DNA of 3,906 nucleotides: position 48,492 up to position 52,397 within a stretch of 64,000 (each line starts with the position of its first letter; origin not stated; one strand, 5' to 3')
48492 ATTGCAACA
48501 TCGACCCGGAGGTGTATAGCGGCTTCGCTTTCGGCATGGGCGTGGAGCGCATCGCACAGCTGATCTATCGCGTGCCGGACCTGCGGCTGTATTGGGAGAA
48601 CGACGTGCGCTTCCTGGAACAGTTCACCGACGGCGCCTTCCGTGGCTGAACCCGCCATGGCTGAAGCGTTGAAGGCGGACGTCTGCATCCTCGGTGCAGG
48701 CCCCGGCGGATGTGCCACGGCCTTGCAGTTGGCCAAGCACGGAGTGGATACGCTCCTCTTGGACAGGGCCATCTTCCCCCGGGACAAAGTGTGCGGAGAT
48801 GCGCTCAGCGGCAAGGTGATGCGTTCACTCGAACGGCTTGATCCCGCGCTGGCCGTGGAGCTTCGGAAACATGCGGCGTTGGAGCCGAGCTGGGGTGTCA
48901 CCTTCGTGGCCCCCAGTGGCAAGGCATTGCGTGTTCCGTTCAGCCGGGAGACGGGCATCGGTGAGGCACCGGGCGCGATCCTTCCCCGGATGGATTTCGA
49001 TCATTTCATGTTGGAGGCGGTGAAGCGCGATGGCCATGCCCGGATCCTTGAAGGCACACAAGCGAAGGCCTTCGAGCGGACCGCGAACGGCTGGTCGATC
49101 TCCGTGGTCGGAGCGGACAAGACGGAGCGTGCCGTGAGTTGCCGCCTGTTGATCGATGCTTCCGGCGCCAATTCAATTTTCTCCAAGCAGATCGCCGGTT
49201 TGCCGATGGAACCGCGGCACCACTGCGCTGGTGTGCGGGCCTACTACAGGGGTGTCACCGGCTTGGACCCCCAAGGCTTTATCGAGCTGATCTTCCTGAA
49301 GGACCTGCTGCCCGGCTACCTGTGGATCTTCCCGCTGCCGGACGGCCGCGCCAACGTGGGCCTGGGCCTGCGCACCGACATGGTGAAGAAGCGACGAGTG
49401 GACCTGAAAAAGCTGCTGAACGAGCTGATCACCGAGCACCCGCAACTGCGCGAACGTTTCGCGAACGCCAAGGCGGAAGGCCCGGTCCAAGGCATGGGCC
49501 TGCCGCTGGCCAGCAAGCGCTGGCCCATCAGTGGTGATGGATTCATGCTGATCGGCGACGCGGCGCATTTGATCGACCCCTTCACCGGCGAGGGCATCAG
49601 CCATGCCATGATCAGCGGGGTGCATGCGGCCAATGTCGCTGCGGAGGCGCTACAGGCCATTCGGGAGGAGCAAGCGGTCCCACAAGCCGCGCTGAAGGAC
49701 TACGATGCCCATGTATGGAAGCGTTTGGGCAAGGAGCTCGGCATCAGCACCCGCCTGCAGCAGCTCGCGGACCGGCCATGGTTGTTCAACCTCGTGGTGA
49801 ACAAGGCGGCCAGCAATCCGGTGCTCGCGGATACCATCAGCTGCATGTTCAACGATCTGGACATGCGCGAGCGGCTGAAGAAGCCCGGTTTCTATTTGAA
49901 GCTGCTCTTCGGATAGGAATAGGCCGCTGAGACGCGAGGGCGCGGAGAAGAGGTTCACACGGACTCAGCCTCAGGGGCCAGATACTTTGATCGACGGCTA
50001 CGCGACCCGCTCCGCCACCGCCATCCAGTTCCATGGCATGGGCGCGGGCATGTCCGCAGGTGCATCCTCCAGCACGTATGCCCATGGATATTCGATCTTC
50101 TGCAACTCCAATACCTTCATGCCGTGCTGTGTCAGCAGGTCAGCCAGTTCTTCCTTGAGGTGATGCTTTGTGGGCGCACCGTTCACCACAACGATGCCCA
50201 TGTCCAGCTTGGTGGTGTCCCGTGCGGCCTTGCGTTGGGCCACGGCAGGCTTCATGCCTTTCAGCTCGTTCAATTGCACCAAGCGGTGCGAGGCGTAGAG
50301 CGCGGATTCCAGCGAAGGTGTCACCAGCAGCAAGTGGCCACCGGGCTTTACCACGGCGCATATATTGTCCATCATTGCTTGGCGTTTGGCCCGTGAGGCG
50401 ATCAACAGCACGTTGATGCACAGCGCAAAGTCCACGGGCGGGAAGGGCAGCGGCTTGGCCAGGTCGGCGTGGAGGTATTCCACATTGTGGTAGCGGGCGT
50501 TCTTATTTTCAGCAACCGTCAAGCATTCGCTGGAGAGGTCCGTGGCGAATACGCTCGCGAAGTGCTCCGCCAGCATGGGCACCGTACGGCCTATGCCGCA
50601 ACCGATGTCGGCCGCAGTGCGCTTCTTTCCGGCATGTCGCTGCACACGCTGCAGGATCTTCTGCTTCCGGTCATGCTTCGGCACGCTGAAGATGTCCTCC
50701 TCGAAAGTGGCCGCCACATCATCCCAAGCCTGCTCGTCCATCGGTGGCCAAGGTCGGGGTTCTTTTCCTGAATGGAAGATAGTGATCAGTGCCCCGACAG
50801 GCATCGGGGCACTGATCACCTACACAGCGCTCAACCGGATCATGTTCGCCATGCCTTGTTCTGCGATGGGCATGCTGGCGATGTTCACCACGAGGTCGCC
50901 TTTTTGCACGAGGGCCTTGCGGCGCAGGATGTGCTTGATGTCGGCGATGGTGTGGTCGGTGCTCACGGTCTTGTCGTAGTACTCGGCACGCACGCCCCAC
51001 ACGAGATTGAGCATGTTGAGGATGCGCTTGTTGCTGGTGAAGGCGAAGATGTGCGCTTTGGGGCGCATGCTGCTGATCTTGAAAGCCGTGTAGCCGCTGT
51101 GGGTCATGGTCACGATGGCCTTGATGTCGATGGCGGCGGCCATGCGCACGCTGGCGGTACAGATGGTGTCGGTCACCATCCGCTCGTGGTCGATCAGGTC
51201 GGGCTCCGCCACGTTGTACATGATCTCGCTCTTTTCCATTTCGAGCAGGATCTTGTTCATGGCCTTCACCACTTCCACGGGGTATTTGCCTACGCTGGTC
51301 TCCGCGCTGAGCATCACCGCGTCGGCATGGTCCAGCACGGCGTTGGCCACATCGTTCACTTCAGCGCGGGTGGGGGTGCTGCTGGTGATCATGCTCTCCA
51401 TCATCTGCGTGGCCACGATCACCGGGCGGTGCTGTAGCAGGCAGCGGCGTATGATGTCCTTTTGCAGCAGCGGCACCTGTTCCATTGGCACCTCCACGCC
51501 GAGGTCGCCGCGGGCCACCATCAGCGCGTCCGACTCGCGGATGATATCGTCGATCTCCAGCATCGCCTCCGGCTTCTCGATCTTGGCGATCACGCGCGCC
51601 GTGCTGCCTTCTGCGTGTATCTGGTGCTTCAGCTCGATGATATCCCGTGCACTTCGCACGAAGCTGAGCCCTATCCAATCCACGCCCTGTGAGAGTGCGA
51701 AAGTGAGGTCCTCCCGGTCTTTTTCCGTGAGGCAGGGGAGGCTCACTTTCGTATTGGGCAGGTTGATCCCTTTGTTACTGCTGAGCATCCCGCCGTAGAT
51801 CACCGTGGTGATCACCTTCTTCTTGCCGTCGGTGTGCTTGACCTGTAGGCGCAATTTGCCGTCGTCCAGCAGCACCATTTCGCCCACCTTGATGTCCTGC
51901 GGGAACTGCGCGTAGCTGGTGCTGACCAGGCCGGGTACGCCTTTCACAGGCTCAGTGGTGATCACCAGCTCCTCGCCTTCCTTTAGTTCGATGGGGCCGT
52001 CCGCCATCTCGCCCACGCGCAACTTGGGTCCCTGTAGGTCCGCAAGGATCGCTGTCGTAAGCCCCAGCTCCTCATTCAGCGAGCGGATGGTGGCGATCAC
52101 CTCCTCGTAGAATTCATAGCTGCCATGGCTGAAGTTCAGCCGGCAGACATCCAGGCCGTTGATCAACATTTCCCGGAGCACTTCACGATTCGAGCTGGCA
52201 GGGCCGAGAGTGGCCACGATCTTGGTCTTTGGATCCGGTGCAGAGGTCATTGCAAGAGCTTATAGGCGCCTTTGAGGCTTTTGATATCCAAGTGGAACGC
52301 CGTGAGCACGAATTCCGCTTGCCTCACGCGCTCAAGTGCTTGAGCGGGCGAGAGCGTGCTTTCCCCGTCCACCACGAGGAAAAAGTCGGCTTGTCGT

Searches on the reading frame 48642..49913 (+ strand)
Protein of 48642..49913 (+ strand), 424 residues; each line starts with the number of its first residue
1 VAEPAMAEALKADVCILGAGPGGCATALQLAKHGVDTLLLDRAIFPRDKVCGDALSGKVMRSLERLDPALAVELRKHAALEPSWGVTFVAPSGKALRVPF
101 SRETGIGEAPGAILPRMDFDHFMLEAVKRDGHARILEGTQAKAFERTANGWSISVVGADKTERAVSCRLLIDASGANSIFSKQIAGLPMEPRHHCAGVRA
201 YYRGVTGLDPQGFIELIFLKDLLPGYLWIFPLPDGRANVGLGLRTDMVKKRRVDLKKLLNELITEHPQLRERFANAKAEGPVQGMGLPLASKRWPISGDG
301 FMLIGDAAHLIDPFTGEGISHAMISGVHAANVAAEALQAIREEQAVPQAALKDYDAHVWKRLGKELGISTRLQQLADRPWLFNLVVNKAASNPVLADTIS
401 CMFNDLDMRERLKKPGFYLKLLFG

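Call 68: search_protein_families(library=pfam, proteins=[window:48642-49913:+], max_evalue=0.00001)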
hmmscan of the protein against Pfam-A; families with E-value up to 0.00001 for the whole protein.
window:48642-49913:+ (424 aa): 5 families
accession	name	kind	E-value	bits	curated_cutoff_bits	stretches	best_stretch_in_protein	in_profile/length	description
PF01494.25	FAD_binding_3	-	4.2e-20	72.7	22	1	12-189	2-171/349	FAD binding domain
PF01266.30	DAO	-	7e-12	46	27.9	0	13-44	1-33/353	FAD dependent oxidoreductase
PF22578.2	GGR_cat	-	8e-08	32.5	27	1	214-269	20-74/88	Geranylgeranyl reductase catalytic domain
PF12831.13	FAD_oxidored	-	4.8e-06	26.6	27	0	13-176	1-146/416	FAD dependent oxidoreductase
PF05834.18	Lycopene_cycl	-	6.6e-06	25.9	23.4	0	13-178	1-143/380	Lycopene cyclase protein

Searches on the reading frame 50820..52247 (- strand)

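Call 68: search_protein_families(library=pfam, proteins=[window:50820-52247:-], max_evalue=0.00001)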
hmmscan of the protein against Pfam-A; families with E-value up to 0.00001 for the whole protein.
window:50820-52247:- (475 aa): 2 families
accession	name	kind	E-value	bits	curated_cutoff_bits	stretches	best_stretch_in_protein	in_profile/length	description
PF00224.27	PK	-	3e-116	388.5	30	1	7-327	3-328/328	Pyruvate kinase, barrel domain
PF02887.21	PK_C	-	6.7e-31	107.2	28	1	360-471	1-112/114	Pyruvate kinase, alpha/beta domain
